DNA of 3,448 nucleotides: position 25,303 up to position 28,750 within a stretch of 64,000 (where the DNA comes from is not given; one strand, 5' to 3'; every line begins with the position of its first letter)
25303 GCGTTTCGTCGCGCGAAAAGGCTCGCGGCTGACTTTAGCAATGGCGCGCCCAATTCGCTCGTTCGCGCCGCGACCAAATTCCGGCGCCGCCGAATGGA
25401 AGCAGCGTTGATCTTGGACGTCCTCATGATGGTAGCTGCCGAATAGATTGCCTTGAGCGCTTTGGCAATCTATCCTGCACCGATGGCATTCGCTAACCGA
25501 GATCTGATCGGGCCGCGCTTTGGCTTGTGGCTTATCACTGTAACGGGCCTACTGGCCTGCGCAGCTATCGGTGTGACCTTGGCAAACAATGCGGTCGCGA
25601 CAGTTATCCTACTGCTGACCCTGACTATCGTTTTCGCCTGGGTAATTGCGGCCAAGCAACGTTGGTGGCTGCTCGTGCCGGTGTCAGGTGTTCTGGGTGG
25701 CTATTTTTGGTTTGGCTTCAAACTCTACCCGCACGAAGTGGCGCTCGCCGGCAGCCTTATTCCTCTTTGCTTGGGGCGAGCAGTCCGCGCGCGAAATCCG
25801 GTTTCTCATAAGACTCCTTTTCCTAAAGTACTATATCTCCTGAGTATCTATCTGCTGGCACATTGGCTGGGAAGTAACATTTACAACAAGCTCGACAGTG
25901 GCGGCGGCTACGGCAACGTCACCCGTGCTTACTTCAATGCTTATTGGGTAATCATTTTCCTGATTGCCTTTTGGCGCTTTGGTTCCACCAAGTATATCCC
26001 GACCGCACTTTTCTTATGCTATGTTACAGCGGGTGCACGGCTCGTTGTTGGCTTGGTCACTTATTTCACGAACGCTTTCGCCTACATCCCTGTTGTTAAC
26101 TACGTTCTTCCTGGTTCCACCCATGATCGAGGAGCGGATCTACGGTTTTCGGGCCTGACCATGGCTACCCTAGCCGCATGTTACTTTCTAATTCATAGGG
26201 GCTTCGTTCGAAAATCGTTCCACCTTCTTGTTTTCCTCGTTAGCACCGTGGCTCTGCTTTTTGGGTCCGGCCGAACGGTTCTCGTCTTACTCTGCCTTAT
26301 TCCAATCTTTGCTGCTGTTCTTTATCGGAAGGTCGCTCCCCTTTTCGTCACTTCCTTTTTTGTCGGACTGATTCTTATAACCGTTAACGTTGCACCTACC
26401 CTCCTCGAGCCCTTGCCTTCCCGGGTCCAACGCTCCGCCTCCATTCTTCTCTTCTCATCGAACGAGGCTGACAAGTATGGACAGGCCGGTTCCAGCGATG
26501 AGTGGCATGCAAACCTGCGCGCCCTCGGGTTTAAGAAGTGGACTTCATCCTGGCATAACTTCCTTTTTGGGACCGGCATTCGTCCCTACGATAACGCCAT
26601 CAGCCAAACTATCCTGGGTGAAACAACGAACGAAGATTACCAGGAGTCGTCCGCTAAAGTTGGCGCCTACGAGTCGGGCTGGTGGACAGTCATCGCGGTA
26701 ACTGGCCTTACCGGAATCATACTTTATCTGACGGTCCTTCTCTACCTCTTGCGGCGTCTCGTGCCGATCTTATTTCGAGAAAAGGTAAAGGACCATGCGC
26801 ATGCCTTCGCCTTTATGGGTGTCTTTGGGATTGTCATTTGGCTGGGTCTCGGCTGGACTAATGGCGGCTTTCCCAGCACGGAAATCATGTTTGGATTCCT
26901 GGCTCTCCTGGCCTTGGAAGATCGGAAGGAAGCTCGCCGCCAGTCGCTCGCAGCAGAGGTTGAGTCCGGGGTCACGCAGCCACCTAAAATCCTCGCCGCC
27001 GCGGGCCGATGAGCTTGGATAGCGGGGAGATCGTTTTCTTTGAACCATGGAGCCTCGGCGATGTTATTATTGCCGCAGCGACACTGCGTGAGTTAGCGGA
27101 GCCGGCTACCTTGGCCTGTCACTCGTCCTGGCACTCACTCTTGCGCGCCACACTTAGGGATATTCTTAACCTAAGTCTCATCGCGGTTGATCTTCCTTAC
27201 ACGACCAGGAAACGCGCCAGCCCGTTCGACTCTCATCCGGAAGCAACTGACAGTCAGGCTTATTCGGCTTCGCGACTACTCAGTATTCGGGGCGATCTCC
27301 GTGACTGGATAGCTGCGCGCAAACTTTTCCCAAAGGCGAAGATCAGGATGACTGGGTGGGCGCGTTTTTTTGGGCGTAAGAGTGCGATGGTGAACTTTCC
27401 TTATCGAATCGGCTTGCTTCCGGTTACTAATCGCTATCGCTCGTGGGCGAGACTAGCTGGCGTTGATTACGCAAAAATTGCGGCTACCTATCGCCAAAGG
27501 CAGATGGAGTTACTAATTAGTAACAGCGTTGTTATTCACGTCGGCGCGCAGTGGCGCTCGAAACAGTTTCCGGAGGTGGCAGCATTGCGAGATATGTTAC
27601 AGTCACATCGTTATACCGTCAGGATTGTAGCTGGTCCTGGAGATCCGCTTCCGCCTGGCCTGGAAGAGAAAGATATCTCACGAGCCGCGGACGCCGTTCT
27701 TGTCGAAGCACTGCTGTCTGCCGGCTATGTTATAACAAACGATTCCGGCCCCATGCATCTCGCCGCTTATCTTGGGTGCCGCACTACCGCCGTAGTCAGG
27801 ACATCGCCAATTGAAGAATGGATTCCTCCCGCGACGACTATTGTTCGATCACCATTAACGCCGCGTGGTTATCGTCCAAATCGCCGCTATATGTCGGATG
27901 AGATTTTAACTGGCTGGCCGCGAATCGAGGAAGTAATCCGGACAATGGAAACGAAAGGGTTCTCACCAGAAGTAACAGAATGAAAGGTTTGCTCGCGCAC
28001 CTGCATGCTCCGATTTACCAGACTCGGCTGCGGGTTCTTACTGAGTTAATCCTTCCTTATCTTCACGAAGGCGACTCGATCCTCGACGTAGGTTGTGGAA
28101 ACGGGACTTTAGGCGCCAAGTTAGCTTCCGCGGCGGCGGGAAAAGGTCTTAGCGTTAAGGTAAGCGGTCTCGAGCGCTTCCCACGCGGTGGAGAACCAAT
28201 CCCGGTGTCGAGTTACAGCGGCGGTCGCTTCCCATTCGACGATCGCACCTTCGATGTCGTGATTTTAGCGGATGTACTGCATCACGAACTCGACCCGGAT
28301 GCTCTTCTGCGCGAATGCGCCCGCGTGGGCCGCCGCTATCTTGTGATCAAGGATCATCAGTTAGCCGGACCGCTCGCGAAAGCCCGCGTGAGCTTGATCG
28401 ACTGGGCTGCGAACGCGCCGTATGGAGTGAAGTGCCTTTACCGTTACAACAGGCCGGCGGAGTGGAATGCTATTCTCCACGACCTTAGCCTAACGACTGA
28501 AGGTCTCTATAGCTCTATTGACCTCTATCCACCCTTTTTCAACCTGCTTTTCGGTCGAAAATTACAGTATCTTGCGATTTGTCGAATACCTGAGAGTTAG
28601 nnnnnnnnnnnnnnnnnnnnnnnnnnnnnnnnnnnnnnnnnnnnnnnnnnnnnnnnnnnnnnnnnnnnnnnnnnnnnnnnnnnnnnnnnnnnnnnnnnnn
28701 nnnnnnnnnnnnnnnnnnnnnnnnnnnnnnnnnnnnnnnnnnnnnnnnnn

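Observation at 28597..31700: Divergent pair: HAD-UbiA (polyprenyl-phosphate phosphoribosyltransferase-like) fusion and a GT-C transferase, next to exosortase/EpsI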

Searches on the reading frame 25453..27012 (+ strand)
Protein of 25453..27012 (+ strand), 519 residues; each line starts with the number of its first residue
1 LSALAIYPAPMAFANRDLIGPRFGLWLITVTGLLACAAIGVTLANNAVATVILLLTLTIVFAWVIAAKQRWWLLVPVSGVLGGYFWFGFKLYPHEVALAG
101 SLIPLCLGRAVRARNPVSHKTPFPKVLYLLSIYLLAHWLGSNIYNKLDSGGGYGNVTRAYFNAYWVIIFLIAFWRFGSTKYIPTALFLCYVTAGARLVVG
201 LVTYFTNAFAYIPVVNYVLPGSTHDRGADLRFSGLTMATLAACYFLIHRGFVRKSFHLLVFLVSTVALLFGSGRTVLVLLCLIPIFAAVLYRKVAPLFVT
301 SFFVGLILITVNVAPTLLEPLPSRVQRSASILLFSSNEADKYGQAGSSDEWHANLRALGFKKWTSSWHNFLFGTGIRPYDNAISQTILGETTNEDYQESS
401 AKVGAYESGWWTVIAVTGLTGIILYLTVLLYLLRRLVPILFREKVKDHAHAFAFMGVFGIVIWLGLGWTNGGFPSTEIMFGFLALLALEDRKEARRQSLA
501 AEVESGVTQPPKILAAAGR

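Call 3: search_protein_families(library=pfam, proteins=[window:25453-27012:+], max_evalue=0.01)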
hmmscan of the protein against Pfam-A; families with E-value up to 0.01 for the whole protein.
window:25453-27012:+ (519 aa): 0 families

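Call 4: search_protein_families(library=ncbifam, proteins=[window:25453-27012:+], max_evalue=0.01)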
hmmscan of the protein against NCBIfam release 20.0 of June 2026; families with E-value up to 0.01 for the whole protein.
window:25453-27012:+ (519 aa): 0 families

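Call 43: search_solved_structures(query=window:25453-27012:+, max_evalue=10)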
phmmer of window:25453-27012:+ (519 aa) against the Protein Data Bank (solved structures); distinct sequences matched with E-value up to 10: 0.

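Call 45: search_protein_families(library=ncbifam, proteins=[window:25453-27012:+], max_evalue=1)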
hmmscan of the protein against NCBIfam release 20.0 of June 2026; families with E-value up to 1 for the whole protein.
window:25453-27012:+ (519 aa): 0 families

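Call 79: find_homologous_proteins(query=window:25453-27012:+, max_evalue=0.001)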
Query window:25453-27012:+ (519 aa): 64 proteins with E <= 0.001 among 8000 candidates.
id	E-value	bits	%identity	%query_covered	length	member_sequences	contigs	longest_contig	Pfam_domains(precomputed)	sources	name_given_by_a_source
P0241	0.0e+0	1137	100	98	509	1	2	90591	-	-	-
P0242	9.2e-284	960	82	98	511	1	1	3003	-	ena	-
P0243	6.0e-253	858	75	98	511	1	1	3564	-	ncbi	-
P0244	1.2e-250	851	78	92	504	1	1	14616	-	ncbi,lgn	-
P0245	6.9e-249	845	74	94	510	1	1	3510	-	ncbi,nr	ncbi:MAG: hypothetical protein M3Q46_00810 [Verrucomicrobiota bacterium]|nr:hypothetical protein [Ve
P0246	2.2e-245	833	73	98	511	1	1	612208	-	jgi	jgi:hypothetical protein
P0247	1.8e-243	827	71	97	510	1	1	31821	-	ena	-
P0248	4.6e-243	826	74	93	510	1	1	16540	-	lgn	-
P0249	1.2e-242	824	71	98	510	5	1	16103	-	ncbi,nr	ncbi:MAG: hypothetical protein M3Q86_06910 [Verrucomicrobiota bacterium]|nr:hypothetical protein [Ve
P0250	2.8e-242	823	72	98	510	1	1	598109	-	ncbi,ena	-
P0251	3.0e-242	823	72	97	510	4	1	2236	-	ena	-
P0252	3.2e-241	820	70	98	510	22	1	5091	PF03600.23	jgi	-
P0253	3.4e-240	816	71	97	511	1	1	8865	-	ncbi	ncbi:MAG: hypothetical protein ABI217_12545 [Chthoniobacterales bacterium]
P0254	1.5e-237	807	70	98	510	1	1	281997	-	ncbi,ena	-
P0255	1.2e-236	804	72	97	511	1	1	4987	-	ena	-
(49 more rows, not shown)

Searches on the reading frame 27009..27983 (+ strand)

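Call 3: search_protein_families(library=pfam, proteins=[window:27009-27983:+], max_evalue=0.01)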
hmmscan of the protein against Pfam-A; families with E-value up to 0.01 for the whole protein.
window:27009-27983:+ (324 aa): 1 family
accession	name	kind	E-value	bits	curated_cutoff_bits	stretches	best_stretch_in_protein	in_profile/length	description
PF01075.23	Glyco_transf_9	-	1.5e-07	31.5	22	1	159-273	91-219/247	Glycosyltransferase family 9 (heptosyltransferase)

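Call 4: search_protein_families(library=ncbifam, proteins=[window:27009-27983:+], max_evalue=0.01)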
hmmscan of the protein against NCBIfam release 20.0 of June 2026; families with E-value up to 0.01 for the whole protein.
window:27009-27983:+ (324 aa): 1 family
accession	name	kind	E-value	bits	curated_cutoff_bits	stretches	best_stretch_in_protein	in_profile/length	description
TIGR02201.1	heptsyl_trn_III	equivalog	8.2e-05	21.8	170.2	0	171-276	181-299/344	putative lipopolysaccharide heptosyltransferase III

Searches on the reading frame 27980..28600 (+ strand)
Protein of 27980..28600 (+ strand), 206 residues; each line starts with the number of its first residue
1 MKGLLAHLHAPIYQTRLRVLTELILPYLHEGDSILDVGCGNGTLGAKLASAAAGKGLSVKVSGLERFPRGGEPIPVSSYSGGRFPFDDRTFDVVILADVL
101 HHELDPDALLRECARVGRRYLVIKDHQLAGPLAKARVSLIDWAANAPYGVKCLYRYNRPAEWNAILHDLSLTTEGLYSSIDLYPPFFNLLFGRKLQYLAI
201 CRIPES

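Call 3: search_protein_families(library=pfam, proteins=[window:27980-28600:+], max_evalue=0.01)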
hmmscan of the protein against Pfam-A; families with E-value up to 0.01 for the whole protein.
window:27980-28600:+ (206 aa): 8 families
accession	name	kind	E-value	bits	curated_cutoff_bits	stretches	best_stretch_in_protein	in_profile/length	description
PF07021.18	MetW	-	1e-10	42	21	1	22-122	5-107/193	Methionine biosynthesis protein MetW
PF08241.18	Methyltransf_11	-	2.9e-10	41.1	21.2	1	35-118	1-88/95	Methyltransferase domain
PF13489.12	Methyltransf_23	-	4.8e-10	39.8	27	1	14-167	6-155/164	Methyltransferase domain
PF13847.12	Methyltransf_31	-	5.6e-10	39.5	27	2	85-133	67-119/145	Methyltransferase domain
PF13649.12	Methyltransf_25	-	1.1e-08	36.1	27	1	34-116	1-92/97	Methyltransferase domain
PF08242.18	Methyltransf_12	-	5.4e-06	27.5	30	1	35-116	1-91/98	Methyltransferase domain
PF05175.20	MTS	-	0.00038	20.6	23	1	21-52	20-53/170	Methyltransferase small domain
PF01209.24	Ubie_methyltran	-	0.0075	16.1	20.1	0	29-116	46-142/233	ubiE/COQ5 methyltransferase family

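Call 4: search_protein_families(library=ncbifam, proteins=[window:27980-28600:+], max_evalue=0.01)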
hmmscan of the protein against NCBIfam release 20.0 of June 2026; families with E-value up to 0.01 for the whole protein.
window:27980-28600:+ (206 aa): 15 families
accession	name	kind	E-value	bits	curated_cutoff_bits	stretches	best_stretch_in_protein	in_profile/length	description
TIGR02081.1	metW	equivalog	8e-12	45.1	189.5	1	22-122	5-107/194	methionine biosynthesis protein MetW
NF004851.0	PRK06202.1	equivalog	2.1e-10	40.4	243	1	13-125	48-166/237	hypothetical protein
NF045667.1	MTase_DVU1556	equivalog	4.7e-09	36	155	1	28-133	20-129/213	DVU_1556 family methyltransferase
NF047649.1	MTase_UXPK_star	exception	3.2e-07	29.7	460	1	84-134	140-192/283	methyltransferase/UXPK-star double selenoprotein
NF041537.1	ArsM_AhpD_UU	exception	6.9e-07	28.4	510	1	27-141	73-198/345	arsenite methyltransferase/AhpD domain selenoprotein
TIGR01983.1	UbiG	equivalog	5.7e-06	25.8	102.95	0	30-52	49-71/228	bifunctional 2-polyprenyl-6-hydroxyphenol methylase/3-demethylubiquinol 3-O-methyltransferase UbiG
NF004452.0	PRK05785.1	equivalog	1.3e-05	24.8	207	1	83-122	103-143/228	hypothetical protein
NF043040.1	corrin_prot_MT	hypoth_equivalog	0.00023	20.6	180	1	20-53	30-64/216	corrinoid protein-associated methyltransferase CpaM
NF001241.0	PRK00216.1-2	equivalog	0.00038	20.2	327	1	28-118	49-140/231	demethylmenaquinone methyltransferase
NF041536.1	ArsM_DUF2284_UU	exception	0.0026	16.1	575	1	27-132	73-189/459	arsenite methyltransferase/DUF2284 domain selenoprotein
NF001240.0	PRK00216.1-1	equivalog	0.0035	16.4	378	0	28-122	61-168/251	bifunctional demethylmenaquinone methyltransferase/2-methoxy-6-polyprenyl-1,4-benzoquinol methylase UbiE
NF041255.1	mycofact_MftM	equivalog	0.0044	16.4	200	0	28-123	137-239/289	mycofactocin oligosaccharide methyltransferase MftM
TIGR02021.1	BchM-ChlM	equivalog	0.0046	16.4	158.9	0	28-52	52-76/218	magnesium protoporphyrin IX methyltransferase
NF045825.1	FAmtase_mtf2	equivalog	0.0051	16.1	400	1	30-119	58-152/248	fatty-acid O-methyltransferase Mtf2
TIGR01934.1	MenG_MenH_UbiE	subfamily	0.0091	15.3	158.35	0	30-118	39-134/223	ubiquinone/menaquinone biosynthesis methyltransferase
